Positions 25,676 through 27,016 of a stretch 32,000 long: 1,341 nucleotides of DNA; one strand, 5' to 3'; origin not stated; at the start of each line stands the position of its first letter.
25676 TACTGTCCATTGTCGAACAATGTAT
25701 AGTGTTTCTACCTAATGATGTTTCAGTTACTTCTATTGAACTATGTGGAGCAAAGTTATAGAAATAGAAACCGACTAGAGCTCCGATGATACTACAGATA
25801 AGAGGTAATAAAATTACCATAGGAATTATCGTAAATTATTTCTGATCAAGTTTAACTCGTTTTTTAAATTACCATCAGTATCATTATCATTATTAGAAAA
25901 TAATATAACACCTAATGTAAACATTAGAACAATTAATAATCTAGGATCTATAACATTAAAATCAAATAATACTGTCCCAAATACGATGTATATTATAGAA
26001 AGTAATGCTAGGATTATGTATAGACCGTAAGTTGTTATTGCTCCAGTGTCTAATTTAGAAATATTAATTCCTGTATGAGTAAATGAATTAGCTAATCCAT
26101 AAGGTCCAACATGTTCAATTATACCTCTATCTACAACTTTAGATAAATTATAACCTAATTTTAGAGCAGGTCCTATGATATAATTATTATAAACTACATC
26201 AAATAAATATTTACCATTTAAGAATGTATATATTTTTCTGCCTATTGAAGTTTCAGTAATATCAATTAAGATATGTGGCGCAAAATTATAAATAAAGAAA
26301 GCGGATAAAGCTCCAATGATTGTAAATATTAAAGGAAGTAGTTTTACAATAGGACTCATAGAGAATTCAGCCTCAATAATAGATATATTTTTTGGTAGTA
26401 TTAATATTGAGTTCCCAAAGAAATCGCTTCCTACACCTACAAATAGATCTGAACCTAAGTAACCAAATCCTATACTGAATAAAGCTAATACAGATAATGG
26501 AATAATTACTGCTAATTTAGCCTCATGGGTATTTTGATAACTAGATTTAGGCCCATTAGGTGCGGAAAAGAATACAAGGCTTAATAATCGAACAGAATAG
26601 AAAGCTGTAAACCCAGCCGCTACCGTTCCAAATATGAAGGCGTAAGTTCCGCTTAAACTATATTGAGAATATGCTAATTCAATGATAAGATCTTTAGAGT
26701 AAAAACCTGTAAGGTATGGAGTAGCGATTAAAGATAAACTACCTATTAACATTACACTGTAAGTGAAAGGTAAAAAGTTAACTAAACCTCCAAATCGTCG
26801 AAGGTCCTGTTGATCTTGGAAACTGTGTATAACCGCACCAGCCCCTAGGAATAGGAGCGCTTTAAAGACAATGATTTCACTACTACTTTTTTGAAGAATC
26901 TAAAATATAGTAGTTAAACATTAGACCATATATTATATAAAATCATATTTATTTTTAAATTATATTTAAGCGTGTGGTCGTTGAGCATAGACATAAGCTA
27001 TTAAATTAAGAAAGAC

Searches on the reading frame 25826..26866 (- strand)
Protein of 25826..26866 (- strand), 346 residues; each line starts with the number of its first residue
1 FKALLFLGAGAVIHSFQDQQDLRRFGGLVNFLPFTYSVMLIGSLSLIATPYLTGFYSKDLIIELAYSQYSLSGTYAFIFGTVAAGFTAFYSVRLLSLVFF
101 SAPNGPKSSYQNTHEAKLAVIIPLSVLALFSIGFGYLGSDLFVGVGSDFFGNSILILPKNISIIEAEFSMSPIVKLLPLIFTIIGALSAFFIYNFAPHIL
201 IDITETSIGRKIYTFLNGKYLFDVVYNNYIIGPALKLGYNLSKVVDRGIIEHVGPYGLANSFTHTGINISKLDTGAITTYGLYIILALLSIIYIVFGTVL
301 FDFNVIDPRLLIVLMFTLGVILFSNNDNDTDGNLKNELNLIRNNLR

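Call 10: find_encoding_contigs(protein=window:25826-26752:-, flank=10000, max_places=6)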
Protein window:25826-26752:- (308 aa): no gene with exactly this product is on record in the collection.

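Call 12: find_homologous_proteins(query=window:25826-26866:-, max_evalue=1e-30)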
Query window:25826-26866:- (346 aa): 2599 proteins with E <= 1e-30 among 8000 candidates; the best 120 are listed.
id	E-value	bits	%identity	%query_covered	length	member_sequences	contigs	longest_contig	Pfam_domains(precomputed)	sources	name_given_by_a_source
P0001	1.9e-156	539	75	96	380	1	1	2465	PF06455.17,PF00361.26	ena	-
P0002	2.0e-153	529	72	97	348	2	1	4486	PF06455.17,PF00361.26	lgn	-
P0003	5.9e-153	527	75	95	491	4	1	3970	PF06455.17,PF00361.26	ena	-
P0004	2.2e-152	525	77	95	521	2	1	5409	PF06455.17,PF00361.26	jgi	jgi:NADH-ubiquinone oxidoreductase chain 5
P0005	1.3e-150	519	71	95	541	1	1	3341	PF06455.17,PF00361.26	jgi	-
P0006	1.9e-150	519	74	94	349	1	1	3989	PF06455.17,PF00361.26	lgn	-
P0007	1.9e-149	516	72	95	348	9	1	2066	PF06455.17,PF00361.26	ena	-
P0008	2.8e-149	515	75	92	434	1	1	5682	PF06455.17,PF00361.26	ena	-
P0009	1.0e-147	510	71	95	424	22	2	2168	PF06455.17,PF00361.26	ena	-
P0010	5.7e-144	498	72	93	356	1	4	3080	PF06455.17,PF00361.26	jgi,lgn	-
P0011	2.4e-143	496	75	88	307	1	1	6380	PF06455.17,PF00361.26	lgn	-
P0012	6.3e-143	494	82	79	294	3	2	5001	PF06455.17,PF00361.26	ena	-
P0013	2.4e-140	486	69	95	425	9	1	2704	PF06455.17,PF00361.26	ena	-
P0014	4.3e-140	485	71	93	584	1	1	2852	PF06455.17,PF00662.27,PF00361.26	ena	-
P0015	9.6e-140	484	70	94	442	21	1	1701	PF06455.17,PF00361.26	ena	-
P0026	4.2e-134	465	65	95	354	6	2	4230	PF06455.17,PF00361.26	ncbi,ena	-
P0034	2.5e-132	459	66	95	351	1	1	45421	PF06455.17,PF00361.26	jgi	jgi:NADH-ubiquinone oxidoreductase chain 5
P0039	1.3e-131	457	67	94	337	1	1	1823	PF06455.17,PF00361.26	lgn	-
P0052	2.0e-130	453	64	96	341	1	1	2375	PF06455.17,PF00361.26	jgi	-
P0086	6.1e-127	442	64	95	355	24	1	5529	PF06455.17,PF00361.26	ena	-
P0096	1.4e-126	440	65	94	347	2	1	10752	PF06455.17,PF00361.26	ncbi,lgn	-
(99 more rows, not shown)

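Call 13: find_encoding_contigs(protein=P0026, flank=10000, max_places=4)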
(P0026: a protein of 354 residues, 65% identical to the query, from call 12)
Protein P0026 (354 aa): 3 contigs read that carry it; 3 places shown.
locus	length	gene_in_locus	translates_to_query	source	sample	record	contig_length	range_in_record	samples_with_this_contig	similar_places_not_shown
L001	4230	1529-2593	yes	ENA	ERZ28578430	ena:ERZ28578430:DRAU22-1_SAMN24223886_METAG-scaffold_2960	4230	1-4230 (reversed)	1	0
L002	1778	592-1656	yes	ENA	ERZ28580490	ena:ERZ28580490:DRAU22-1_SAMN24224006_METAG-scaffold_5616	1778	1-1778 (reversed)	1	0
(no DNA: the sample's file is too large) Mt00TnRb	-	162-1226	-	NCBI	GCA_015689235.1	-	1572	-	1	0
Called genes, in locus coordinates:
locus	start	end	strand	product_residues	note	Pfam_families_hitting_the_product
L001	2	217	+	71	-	?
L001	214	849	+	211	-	PF01541:GIY-YIG (weak)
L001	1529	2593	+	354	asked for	PF00361:Proton_antipo_M, PF06455:NADH5_C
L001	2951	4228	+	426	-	?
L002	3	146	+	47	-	?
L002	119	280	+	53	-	-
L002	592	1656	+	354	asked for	PF00361:Proton_antipo_M, PF06455:NADH5_C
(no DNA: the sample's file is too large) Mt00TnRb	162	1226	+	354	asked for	PF00361:Proton_antipo_M, PF06455:NADH5_C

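Call 14: find_encoding_contigs(protein=P0096, flank=10000, max_places=4)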
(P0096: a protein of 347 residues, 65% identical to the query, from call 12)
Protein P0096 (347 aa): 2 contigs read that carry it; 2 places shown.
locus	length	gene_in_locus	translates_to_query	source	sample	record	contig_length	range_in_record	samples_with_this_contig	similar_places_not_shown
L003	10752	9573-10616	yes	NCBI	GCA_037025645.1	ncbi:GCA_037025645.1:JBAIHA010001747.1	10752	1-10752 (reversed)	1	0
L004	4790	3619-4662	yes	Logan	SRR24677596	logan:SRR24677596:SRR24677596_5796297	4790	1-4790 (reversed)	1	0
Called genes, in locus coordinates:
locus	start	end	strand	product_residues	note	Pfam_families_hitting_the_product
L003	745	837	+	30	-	-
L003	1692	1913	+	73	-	PF00137:ATP-synt_C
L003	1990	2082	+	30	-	-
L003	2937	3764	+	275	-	PF00510:COX3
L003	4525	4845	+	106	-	PF00420:Oxidored_q2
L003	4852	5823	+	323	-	PF00961:LAGLIDADG_1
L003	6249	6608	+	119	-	PF00662:Proton_antipo_N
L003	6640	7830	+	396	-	PF00961:LAGLIDADG_1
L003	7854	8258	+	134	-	PF00361:Proton_antipo_M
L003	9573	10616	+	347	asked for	PF00361:Proton_antipo_M, PF06455:NADH5_C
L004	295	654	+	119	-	PF00662:Proton_antipo_N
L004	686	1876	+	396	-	PF00961:LAGLIDADG_1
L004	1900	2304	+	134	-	PF00361:Proton_antipo_M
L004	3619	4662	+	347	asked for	PF00361:Proton_antipo_M, PF06455:NADH5_C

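Call 15: find_encoding_contigs(protein=P0034, flank=10000, max_places=3)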
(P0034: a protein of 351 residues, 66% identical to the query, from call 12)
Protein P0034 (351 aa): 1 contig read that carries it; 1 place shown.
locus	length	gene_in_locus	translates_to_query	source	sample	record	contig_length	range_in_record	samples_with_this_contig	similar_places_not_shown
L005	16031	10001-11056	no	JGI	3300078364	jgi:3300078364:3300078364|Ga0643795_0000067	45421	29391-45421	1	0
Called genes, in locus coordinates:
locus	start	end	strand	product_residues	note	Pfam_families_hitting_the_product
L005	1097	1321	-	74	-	PF00116:COX2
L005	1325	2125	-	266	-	PF03161:LAGLIDADG_2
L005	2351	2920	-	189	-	PF02790:COX2_TM, PF00116:COX2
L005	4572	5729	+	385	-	PF00033:Cytochrome_B, PF13631:Cytochrom_B_N_2, PF00032:Cytochrom_B_C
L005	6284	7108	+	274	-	PF00510:COX3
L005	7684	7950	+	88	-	PF00420:Oxidored_q2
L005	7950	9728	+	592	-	PF00662:Proton_antipo_N, PF00361:Proton_antipo_M, PF01541:GIY-YIG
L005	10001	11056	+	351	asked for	PF00361:Proton_antipo_M, PF06455:NADH5_C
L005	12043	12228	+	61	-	-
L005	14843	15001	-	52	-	-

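Call 25: find_encoding_contigs(protein=P0012, flank=10000, max_places=4)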
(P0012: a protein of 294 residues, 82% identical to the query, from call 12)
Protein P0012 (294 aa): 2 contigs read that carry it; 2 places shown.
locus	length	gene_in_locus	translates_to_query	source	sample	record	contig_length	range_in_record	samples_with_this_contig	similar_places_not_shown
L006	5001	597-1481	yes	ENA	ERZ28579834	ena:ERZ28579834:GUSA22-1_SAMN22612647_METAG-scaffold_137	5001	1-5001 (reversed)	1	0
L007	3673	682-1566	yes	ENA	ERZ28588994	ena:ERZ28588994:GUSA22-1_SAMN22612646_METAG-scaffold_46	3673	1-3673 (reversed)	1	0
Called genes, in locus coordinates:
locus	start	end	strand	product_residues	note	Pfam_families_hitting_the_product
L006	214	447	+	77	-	PF03161:LAGLIDADG_2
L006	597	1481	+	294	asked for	PF00361:Proton_antipo_M, PF06455:NADH5_C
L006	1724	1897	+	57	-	-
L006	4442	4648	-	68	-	-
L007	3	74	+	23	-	?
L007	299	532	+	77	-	PF03161:LAGLIDADG_2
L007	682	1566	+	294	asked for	PF00361:Proton_antipo_M, PF06455:NADH5_C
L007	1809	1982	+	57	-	-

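Call 26: find_encoding_contigs(protein=P0086, flank=10000, max_places=3)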
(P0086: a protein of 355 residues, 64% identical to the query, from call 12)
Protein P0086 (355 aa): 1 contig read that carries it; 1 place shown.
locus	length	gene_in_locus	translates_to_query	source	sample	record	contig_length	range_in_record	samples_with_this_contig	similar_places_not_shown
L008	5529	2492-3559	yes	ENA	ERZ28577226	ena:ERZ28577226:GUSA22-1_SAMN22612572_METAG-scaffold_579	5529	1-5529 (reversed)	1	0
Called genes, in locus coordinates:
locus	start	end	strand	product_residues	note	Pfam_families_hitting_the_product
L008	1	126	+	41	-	?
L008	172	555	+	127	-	PF03161:LAGLIDADG_2 (weak)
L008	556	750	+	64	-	PF03161:LAGLIDADG_2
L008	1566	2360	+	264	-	PF14528:LAGLIDADG_3 (faint), PF03161:LAGLIDADG_2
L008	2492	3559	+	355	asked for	PF00361:Proton_antipo_M, PF06455:NADH5_C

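Call 27: find_encoding_contigs(protein=P0052, flank=10000, max_places=3)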
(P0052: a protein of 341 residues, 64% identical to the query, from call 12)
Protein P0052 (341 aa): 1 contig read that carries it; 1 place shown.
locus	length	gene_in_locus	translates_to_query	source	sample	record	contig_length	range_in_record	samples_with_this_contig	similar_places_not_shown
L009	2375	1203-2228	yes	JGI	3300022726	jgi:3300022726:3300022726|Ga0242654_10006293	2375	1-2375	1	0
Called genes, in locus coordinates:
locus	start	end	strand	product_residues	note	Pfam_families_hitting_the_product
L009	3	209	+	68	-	?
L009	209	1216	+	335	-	PF00662:Proton_antipo_N, PF00361:Proton_antipo_M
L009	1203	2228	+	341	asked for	PF00361:Proton_antipo_M, PF06455:NADH5_C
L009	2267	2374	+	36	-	?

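Call 28: find_encoding_contigs(protein=P0039, flank=10000, max_places=3)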
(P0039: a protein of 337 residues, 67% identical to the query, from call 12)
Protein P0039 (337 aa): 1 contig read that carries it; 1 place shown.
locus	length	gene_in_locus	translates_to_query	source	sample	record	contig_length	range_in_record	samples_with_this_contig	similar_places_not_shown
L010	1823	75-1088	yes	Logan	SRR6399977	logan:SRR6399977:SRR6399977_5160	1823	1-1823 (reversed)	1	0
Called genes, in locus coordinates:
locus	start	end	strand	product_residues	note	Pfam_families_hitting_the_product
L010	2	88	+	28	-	?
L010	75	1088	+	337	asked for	PF00361:Proton_antipo_M, PF06455:NADH5_C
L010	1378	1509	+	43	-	-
